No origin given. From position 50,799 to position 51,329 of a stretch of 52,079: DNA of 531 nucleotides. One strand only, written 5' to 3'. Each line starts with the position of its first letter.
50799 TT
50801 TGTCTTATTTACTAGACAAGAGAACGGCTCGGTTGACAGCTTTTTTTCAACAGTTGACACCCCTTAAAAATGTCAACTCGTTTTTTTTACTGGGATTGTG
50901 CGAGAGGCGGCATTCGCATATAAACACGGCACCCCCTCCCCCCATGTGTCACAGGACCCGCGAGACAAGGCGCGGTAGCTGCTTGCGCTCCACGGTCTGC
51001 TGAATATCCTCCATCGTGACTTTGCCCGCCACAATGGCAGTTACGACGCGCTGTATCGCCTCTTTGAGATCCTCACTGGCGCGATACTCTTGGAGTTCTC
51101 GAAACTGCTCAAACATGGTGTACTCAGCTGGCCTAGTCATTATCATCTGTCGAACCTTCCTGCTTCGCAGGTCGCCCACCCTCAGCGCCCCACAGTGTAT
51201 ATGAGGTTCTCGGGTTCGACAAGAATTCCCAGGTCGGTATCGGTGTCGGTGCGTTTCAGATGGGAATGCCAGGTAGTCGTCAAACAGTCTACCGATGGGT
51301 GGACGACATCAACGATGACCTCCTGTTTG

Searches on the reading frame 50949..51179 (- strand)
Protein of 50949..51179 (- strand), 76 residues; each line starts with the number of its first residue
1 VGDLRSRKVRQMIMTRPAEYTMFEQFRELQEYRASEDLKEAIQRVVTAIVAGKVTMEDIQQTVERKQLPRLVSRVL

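Call 25: search_protein_families(library=phrogs, proteins=[window:50949-51179:-], max_evalue=0.001)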
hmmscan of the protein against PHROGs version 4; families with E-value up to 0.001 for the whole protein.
window:50949-51179:- (76 aa): 0 families

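Call 66: search_protein_families(library=pfam, proteins=[window:50949-51179:-], max_evalue=0.1)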
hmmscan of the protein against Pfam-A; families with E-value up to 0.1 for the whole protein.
window:50949-51179:- (76 aa): 1 family
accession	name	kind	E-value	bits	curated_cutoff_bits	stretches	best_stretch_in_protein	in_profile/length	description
PF11892.13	PpnN_C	-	0.091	13.3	25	1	28-65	42-79/121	Pyrimidine/purine nucleotide monophosphate nucleosidase, C-terminal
